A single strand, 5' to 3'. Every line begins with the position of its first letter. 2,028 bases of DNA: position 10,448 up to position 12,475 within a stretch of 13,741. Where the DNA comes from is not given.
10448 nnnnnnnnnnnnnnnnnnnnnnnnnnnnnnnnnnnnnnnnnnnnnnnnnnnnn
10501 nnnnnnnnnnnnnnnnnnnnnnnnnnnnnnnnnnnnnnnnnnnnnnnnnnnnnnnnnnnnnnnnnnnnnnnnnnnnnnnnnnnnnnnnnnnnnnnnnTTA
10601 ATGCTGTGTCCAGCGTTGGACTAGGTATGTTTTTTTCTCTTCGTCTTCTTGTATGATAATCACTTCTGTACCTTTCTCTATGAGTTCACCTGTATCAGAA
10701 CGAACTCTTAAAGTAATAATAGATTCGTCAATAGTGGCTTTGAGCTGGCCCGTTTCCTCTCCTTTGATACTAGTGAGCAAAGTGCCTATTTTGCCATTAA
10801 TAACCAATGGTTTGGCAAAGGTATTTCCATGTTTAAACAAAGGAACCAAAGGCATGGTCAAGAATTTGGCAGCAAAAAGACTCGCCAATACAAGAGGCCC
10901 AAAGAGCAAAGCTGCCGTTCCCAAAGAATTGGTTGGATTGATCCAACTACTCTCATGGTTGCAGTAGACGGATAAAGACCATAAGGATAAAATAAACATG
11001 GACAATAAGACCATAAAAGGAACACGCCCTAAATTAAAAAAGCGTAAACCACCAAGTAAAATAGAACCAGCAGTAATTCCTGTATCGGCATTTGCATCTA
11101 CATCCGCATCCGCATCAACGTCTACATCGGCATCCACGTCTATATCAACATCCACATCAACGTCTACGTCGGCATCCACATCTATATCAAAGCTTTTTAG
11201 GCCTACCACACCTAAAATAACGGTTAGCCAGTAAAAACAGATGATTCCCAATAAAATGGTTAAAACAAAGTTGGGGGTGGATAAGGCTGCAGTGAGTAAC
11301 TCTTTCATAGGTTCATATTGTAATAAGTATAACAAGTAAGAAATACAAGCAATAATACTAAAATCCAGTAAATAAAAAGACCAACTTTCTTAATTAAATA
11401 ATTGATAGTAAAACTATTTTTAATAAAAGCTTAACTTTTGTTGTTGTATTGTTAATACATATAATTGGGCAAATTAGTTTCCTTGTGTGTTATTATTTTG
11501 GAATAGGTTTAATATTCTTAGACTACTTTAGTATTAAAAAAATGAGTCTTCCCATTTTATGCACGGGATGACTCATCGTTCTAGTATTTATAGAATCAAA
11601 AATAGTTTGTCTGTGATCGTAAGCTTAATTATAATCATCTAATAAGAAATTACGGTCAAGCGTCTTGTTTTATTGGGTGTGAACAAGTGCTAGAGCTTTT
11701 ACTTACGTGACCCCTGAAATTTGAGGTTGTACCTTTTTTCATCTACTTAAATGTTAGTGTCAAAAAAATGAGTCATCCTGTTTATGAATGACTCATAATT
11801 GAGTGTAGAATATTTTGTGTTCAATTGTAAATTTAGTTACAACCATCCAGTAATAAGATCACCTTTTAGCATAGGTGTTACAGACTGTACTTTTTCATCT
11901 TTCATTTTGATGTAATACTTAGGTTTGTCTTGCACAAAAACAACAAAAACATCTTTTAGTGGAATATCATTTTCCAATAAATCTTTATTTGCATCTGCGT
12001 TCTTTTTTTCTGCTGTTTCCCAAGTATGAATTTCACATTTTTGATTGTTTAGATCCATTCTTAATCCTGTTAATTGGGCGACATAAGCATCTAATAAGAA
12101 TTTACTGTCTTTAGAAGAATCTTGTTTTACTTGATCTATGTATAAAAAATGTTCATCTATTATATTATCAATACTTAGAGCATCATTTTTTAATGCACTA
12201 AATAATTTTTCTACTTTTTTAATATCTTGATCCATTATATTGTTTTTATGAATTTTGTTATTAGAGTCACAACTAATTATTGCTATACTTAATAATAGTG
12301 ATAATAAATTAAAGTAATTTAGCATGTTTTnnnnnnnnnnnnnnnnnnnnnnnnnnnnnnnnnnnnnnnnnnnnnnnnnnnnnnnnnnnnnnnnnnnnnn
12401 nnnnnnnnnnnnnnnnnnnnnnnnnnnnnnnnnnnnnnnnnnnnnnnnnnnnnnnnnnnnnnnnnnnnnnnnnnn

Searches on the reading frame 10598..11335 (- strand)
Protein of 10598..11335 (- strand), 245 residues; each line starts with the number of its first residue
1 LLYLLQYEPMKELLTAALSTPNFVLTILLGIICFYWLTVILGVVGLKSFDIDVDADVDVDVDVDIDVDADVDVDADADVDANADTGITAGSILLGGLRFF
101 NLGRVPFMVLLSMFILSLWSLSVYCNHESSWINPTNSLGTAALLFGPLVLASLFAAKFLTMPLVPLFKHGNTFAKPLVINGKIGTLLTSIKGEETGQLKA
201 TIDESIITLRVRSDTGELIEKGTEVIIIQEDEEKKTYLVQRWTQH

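Call 3: search_protein_families(library=pfam, proteins=[window:10598-11335:-], max_evalue=1)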
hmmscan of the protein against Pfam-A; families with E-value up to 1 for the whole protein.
window:10598-11335:- (245 aa): 1 family
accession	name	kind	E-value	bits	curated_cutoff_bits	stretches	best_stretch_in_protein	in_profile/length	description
PF21001.2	YqiJ_N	-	0.00037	21.1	23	1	25-121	8-81/116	Inner membrane protein YqiJ, N-terminal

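Call 4: search_protein_families(library=ncbifam, proteins=[window:10598-11335:-], max_evalue=1)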
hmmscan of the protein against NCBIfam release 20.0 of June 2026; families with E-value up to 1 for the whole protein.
window:10598-11335:- (245 aa): 4 families
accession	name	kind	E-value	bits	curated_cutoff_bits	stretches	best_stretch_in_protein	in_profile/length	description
NF000535.3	MSCRAMM_SdrC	exception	0.015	13.4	1700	1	53-82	868-897/963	MSCRAMM family adhesin SdrC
NF012181.0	MSCRAMM_SdrD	exception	0.019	12.3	2500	1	54-81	1253-1280/1379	MSCRAMM family adhesin SdrD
NF033845.1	MSCRAMM_ClfB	exception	0.029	12.3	999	1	52-84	765-797/871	MSCRAMM family adhesin clumping factor ClfB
NF033609.2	MSCRAMM_ClfA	exception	0.042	11.5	1150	1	54-81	675-702/934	MSCRAMM family adhesin clumping factor ClfA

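Call 47: search_protein_families(library=padloc, proteins=[window:10598-11335:-], max_evalue=0.01)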
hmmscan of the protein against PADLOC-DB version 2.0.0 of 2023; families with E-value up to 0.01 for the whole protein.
window:10598-11335:- (245 aa): 0 families

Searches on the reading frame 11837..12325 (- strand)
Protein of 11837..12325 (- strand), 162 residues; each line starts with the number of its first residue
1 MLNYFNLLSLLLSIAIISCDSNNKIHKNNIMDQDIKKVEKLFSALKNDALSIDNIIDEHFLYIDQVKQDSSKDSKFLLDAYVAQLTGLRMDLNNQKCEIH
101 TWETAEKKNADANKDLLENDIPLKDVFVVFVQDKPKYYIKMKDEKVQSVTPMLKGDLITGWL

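Call 3: search_protein_families(library=pfam, proteins=[window:11837-12325:-], max_evalue=1)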
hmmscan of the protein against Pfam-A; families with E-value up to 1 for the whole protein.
window:11837-12325:- (162 aa): 0 families

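Call 4: search_protein_families(library=ncbifam, proteins=[window:11837-12325:-], max_evalue=1)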
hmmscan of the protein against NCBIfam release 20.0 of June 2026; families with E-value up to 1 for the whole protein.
window:11837-12325:- (162 aa): 1 family
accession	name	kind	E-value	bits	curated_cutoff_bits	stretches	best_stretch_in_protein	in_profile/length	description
NF045953.1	DCM_methyl_Nterm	subfamily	0.62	10.7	93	0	11-46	68-103/107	DNA (cytosine-5-)-methyltransferase N-terminal subunit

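Call 47: search_protein_families(library=padloc, proteins=[window:11837-12325:-], max_evalue=0.01)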
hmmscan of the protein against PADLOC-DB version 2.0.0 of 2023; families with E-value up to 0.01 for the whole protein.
window:11837-12325:- (162 aa): 0 families
